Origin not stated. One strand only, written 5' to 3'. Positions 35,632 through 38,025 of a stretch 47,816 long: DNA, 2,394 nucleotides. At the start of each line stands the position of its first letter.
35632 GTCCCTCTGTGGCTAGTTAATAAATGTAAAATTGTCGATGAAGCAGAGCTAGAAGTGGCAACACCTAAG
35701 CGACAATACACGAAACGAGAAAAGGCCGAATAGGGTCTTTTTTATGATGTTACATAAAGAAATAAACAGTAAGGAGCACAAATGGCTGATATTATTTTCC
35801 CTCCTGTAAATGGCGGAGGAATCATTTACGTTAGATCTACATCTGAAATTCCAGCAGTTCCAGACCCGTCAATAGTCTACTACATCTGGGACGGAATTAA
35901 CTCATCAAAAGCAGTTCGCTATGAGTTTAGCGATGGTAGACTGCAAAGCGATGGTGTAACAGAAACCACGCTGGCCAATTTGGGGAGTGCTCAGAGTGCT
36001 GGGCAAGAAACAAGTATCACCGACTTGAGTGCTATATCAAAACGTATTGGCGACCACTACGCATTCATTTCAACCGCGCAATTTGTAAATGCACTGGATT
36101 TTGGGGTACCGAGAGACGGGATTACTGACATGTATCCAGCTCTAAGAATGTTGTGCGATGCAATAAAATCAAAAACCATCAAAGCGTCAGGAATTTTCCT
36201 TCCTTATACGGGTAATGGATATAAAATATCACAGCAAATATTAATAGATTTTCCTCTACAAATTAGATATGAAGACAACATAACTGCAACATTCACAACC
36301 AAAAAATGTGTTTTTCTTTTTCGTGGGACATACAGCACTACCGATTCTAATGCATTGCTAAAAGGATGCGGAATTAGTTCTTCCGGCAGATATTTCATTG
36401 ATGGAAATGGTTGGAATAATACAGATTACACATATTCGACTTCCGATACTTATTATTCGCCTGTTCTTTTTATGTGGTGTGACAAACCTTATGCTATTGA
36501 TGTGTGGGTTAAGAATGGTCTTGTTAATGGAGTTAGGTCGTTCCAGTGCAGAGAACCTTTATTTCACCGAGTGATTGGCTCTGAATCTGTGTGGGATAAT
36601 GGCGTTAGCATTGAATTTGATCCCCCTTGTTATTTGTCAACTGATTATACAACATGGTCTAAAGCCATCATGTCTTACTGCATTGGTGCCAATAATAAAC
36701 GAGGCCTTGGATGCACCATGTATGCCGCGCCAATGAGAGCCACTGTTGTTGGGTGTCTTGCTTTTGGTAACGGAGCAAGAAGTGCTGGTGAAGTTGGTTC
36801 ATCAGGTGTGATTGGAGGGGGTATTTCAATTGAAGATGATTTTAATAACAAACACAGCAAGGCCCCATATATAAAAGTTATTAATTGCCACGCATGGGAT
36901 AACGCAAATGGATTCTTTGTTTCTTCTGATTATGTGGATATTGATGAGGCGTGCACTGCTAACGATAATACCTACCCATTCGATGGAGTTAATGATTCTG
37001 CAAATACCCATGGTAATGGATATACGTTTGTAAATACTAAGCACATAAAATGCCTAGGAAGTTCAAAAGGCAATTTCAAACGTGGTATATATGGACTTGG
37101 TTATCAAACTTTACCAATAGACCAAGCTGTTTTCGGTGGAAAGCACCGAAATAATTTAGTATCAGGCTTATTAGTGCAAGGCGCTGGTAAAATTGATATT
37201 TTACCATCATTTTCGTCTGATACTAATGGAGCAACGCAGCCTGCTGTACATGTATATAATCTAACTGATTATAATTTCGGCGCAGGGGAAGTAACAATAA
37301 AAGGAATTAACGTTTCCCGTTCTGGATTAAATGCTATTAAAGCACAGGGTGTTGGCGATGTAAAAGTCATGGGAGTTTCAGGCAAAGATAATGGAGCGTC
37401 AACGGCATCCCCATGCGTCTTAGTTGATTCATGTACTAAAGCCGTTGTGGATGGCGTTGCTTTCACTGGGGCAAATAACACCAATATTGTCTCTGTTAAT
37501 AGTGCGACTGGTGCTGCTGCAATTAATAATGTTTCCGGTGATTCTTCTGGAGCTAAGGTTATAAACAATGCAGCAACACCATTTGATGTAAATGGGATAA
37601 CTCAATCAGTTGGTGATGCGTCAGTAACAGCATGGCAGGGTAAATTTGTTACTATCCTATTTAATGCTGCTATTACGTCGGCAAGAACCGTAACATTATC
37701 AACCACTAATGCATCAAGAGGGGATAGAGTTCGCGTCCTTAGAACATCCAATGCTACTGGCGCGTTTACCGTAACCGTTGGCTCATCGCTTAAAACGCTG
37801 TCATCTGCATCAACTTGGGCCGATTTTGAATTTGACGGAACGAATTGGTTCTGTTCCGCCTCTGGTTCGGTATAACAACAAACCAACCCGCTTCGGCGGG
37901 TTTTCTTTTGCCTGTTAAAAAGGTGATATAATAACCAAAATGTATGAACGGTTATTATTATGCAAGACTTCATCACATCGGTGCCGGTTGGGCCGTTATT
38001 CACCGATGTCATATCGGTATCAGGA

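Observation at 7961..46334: Eight copies of a 14-bp motif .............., each pointing into the next gene block: candidate phage-specific promoter/operator class with no visible reader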

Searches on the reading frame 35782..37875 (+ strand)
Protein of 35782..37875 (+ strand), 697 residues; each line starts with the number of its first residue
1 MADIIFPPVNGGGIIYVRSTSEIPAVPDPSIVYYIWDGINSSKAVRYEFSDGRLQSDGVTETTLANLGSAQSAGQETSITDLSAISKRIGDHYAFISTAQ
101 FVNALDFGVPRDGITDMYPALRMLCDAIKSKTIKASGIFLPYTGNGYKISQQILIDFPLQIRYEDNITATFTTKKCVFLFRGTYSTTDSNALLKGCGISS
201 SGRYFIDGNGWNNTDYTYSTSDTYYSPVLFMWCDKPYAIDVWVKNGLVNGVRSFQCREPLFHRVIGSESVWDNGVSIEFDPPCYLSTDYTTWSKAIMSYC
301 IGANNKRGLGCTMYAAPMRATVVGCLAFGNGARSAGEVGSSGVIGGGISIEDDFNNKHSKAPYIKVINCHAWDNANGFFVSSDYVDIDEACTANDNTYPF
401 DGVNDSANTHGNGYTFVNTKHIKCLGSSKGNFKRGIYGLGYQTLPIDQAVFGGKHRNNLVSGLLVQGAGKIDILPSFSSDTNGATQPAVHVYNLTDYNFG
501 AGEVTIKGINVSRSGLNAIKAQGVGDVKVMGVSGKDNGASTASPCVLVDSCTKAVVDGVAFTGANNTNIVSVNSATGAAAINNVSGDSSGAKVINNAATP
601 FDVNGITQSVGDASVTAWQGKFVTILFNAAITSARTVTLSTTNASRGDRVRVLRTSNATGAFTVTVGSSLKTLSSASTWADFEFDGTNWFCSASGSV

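Call 7: search_protein_families(library=phrogs, proteins=[window:35782-37875:+], max_evalue=0.001)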
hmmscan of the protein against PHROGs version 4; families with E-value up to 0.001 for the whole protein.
window:35782-37875:+ (697 aa): 0 families

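Call 26: search_protein_families(library=pfam, proteins=[window:35782-37875:+], max_evalue=0.01)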
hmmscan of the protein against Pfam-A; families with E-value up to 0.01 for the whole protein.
window:35782-37875:+ (697 aa): 0 families

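Call 27: search_solved_structures(query=window:35782-37875:+, max_evalue=1)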
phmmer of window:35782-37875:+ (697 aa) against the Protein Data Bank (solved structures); distinct sequences matched with E-value up to 1: 0.

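Call 28: search_dna_similar(query=window:35782-37875:+, collection=phages, mode=protein, max_rows=15, max_evalue=0.001)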
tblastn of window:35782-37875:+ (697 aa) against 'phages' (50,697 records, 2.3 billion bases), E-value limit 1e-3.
No match.
